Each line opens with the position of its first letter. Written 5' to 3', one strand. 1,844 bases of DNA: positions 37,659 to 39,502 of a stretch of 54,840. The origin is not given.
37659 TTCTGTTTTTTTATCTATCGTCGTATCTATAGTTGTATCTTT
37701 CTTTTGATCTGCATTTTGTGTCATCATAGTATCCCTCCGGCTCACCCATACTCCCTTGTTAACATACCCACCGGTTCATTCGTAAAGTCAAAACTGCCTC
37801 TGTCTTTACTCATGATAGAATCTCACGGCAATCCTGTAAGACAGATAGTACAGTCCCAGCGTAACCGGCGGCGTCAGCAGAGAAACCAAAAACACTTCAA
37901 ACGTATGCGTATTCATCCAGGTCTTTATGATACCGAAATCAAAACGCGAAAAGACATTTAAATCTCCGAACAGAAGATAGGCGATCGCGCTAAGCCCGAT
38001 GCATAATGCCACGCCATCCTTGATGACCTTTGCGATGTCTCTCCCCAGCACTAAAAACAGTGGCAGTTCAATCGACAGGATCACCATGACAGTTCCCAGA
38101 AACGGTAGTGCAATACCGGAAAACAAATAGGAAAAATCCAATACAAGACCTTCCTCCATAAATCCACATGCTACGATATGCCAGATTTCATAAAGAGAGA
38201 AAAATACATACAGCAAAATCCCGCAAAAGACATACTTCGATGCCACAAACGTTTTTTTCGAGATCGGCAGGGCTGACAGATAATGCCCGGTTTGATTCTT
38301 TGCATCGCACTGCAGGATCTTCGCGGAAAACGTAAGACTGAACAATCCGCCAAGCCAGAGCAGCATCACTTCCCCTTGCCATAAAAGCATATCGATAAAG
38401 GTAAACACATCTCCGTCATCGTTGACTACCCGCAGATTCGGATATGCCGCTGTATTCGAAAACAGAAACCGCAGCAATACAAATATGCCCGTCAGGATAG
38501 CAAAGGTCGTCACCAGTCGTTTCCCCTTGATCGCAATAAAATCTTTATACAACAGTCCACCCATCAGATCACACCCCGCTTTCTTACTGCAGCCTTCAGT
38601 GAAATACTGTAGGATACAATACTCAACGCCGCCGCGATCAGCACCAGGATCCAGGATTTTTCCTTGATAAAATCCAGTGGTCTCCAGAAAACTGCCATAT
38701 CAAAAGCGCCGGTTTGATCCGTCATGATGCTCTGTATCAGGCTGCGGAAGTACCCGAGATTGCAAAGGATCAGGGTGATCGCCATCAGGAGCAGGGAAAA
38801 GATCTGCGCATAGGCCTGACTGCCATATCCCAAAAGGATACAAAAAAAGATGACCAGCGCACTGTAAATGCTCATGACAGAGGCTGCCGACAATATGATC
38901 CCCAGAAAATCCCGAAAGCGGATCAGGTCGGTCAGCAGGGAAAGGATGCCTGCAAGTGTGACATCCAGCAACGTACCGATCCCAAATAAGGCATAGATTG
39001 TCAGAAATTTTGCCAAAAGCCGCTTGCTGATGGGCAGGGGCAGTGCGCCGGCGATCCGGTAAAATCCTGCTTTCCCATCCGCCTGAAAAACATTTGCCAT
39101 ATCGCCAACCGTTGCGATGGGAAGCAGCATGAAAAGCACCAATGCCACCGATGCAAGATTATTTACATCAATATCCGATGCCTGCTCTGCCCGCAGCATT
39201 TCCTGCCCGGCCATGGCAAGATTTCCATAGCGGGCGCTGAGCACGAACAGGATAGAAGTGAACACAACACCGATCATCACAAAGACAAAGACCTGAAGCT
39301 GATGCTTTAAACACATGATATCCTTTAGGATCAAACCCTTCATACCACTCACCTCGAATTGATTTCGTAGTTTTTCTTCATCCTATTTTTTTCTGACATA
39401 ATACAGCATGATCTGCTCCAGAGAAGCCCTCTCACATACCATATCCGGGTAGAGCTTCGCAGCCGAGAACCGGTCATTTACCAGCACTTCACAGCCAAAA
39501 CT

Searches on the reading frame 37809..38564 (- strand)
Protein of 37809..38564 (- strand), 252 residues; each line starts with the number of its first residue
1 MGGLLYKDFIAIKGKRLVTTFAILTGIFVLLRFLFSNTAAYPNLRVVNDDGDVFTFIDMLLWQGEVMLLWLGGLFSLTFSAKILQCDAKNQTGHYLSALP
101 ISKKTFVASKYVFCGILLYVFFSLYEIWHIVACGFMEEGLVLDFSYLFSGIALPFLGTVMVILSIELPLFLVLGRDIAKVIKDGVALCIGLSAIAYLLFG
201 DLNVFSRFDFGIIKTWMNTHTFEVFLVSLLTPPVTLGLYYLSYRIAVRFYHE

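Call 65: search_protein_families(library=pfam, proteins=[window:37809-38564:-], max_evalue=0.001)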
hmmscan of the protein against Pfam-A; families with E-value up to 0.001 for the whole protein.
window:37809-38564:- (252 aa): 1 family
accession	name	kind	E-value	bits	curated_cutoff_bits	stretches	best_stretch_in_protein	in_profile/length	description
PF13346.12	ABC2_membrane_5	-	8.7e-14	52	25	1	63-250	34-204/205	ABC-2 family transporter protein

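Call 69: search_protein_families(library=ncbifam, proteins=[window:37809-38564:-], max_evalue=0.01)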
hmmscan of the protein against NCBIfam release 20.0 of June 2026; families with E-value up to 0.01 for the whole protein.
window:37809-38564:- (252 aa): 0 families

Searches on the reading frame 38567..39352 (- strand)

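Call 65: search_protein_families(library=pfam, proteins=[window:38567-39352:-], max_evalue=0.001)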
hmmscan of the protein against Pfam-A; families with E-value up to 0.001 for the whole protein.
window:38567-39352:- (262 aa): 1 family
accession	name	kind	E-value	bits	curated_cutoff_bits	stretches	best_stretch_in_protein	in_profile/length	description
PF13346.12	ABC2_membrane_5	-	1.3e-09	38.3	25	1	69-256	35-201/205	ABC-2 family transporter protein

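Call 69: search_protein_families(library=ncbifam, proteins=[window:38567-39352:-], max_evalue=0.01)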
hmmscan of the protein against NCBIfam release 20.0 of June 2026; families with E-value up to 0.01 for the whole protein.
window:38567-39352:- (262 aa): 0 families
